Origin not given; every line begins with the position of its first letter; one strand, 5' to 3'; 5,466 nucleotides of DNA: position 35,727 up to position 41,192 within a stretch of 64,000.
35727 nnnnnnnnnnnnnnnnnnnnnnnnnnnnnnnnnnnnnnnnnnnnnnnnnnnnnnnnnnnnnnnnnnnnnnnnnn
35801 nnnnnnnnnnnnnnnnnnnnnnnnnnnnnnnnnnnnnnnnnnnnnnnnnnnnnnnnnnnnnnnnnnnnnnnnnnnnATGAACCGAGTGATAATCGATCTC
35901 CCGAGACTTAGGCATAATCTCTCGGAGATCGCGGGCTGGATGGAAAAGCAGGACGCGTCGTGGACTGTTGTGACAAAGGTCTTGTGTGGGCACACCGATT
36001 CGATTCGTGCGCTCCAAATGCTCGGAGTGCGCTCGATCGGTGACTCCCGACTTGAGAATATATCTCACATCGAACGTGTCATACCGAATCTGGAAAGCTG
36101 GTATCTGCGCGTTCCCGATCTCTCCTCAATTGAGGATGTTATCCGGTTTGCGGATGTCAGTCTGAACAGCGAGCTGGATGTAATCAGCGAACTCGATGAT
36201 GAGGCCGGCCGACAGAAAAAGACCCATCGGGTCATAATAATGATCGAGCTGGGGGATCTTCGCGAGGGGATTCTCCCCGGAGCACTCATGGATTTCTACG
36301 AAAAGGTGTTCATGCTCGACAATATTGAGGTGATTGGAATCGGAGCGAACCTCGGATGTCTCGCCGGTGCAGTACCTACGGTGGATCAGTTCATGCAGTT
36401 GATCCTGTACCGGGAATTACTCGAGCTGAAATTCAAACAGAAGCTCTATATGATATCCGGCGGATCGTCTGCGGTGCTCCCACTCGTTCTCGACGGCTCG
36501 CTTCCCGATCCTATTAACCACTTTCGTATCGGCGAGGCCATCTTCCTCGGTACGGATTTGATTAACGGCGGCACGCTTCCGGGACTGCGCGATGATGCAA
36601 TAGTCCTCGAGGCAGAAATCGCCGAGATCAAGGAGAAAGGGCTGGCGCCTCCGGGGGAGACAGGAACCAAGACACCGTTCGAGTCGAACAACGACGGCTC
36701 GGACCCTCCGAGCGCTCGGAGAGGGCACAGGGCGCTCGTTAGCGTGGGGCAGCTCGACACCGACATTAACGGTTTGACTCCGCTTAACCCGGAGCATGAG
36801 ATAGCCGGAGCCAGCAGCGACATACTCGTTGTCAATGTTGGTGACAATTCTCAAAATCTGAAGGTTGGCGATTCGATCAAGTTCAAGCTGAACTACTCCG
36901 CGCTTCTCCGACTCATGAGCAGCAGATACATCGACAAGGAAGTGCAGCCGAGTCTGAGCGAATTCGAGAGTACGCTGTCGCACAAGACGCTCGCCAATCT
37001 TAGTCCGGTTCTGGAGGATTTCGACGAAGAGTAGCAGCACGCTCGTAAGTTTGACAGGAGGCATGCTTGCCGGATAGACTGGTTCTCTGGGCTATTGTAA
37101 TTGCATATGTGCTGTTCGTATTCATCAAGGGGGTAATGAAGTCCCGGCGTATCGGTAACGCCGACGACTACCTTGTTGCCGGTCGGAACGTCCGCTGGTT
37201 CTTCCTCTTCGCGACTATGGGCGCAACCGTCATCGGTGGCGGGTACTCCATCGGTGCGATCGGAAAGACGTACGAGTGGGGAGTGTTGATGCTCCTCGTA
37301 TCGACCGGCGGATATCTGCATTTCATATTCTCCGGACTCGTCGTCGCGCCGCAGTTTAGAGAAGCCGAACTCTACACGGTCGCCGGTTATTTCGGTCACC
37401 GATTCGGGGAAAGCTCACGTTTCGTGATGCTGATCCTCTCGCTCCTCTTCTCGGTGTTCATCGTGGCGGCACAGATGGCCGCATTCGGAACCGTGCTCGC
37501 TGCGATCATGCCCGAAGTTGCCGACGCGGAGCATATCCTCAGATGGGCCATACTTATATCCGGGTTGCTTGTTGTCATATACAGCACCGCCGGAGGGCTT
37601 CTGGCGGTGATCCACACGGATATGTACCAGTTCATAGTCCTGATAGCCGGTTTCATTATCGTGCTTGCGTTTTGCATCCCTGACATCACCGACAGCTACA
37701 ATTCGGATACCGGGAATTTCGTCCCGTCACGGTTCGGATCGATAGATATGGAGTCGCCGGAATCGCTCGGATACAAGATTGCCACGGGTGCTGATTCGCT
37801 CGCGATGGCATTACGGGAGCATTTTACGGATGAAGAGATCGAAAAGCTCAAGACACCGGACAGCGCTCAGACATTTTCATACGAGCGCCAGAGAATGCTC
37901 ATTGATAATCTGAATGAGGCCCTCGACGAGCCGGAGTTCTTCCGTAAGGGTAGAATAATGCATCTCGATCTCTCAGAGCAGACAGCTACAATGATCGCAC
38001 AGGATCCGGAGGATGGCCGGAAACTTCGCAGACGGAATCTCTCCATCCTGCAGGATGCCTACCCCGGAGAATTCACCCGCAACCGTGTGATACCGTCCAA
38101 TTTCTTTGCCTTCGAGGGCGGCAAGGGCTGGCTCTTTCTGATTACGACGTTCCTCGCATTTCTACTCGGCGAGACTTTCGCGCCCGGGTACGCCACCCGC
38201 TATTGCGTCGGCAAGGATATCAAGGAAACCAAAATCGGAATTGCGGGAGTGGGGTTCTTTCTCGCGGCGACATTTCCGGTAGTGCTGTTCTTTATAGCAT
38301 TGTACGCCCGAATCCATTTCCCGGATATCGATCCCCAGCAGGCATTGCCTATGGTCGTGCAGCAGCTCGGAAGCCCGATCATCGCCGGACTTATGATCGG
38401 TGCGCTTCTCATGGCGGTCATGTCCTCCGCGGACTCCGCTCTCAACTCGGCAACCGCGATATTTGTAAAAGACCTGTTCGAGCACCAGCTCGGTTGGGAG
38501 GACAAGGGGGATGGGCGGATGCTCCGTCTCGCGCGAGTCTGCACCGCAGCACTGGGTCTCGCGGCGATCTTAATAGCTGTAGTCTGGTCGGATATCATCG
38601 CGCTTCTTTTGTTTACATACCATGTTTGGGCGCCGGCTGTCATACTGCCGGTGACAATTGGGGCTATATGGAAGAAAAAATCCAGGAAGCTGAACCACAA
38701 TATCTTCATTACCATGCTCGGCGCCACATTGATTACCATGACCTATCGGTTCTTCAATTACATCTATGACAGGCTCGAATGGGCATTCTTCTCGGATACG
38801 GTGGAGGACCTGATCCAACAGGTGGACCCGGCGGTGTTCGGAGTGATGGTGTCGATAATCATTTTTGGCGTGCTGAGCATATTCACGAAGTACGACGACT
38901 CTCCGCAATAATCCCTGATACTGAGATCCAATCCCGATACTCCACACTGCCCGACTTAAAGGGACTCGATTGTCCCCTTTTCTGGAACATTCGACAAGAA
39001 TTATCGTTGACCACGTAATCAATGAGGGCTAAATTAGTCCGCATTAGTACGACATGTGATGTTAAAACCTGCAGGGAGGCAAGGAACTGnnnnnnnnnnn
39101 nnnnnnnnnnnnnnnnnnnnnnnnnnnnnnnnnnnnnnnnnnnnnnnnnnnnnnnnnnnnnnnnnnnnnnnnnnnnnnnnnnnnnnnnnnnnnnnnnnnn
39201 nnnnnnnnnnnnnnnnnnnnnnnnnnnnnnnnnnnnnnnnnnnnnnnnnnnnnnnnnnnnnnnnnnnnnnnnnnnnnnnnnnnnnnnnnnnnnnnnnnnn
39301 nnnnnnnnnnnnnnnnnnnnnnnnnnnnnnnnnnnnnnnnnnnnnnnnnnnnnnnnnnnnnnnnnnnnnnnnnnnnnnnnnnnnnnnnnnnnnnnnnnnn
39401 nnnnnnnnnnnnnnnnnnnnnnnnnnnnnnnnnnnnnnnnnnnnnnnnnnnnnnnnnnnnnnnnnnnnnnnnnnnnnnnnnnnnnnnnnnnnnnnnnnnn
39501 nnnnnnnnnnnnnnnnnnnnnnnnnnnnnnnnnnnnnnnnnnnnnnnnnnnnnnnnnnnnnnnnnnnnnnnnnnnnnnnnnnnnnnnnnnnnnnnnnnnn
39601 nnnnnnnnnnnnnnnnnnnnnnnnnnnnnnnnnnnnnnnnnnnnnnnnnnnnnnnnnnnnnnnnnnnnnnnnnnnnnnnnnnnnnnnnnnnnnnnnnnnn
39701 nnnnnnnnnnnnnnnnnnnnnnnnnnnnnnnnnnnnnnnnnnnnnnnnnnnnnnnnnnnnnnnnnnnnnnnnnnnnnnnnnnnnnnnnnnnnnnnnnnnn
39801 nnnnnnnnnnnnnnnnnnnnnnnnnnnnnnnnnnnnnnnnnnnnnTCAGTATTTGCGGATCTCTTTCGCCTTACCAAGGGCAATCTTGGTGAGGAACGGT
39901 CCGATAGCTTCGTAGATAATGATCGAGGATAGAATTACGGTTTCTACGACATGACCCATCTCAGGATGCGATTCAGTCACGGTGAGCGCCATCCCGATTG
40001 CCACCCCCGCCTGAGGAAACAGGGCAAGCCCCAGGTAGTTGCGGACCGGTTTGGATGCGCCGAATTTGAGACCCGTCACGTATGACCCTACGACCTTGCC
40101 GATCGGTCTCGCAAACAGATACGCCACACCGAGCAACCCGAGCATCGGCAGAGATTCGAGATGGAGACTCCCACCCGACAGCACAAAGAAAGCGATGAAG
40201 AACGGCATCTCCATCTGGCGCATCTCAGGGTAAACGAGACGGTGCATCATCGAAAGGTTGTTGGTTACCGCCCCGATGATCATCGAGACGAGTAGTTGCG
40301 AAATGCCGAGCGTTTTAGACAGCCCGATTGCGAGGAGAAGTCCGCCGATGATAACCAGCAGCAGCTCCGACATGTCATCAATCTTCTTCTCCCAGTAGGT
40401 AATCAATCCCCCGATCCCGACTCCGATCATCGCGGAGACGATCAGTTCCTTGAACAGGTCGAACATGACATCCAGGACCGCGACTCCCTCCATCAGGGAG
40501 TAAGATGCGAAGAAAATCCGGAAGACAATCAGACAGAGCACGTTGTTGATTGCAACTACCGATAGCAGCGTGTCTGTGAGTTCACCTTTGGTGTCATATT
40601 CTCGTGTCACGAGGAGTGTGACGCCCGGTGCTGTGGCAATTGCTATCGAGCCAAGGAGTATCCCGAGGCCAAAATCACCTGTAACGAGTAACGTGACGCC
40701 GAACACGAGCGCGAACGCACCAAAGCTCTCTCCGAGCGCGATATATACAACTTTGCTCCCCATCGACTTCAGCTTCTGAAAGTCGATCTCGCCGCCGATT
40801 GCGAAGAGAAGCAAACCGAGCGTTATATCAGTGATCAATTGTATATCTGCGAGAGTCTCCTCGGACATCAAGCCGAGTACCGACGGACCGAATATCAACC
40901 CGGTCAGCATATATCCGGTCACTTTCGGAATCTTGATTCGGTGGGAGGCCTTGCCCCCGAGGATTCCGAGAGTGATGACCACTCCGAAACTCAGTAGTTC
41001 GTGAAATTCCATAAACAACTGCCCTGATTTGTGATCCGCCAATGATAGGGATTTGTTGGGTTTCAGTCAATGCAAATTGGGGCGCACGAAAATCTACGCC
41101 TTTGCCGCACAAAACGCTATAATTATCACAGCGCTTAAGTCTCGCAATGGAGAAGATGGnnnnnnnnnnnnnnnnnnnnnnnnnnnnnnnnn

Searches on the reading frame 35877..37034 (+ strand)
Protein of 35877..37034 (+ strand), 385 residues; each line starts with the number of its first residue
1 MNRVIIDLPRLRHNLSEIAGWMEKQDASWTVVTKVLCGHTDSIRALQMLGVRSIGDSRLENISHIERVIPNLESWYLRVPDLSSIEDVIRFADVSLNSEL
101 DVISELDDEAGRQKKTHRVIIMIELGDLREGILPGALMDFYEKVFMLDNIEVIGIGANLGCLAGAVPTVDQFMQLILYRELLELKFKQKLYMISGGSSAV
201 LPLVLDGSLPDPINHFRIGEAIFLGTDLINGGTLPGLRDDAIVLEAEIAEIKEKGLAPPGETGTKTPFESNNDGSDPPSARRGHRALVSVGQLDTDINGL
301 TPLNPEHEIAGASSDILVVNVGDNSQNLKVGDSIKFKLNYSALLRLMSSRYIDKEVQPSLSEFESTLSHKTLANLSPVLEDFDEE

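Call 15: search_protein_families(library=pfam, proteins=[window:35877-37034:+])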
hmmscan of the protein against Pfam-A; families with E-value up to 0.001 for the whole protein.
window:35877-37034:+ (385 aa): 1 family
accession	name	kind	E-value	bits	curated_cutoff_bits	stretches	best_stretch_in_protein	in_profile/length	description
PF01168.26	Ala_racemase_N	-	2.8e-16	60.3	24.1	1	6-225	1-218/220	Alanine racemase, N-terminal domain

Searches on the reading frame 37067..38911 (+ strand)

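Call 15: search_protein_families(library=pfam, proteins=[window:37067-38911:+])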
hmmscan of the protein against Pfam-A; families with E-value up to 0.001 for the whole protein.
window:37067-38911:+ (614 aa): 1 family
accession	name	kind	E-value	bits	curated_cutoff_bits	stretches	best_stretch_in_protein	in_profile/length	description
PF00474.23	SSF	-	4e-35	121.9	22.8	2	35-247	1-209/406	Sodium:solute symporter family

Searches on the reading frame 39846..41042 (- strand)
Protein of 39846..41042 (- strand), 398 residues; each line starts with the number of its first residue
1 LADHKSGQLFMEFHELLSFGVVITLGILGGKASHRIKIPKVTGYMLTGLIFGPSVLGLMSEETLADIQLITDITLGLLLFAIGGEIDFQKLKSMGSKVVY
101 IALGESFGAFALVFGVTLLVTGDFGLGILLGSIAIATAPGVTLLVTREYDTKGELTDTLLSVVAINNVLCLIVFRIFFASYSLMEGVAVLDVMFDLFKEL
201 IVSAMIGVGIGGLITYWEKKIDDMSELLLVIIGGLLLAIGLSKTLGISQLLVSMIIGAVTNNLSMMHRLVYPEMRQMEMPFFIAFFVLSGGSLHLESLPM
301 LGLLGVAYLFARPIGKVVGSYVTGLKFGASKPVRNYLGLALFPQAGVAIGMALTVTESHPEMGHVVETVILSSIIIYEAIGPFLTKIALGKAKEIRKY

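Call 14: search_protein_families(library=pfam, proteins=[window:39846-41042:-])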
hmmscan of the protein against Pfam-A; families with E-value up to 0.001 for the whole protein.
window:39846-41042:- (398 aa): 1 family
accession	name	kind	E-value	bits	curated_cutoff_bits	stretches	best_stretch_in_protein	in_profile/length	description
PF00999.27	Na_H_Exchanger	-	3.8e-34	118.6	26.2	1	23-375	4-363/375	Sodium/hydrogen exchanger, transmembrane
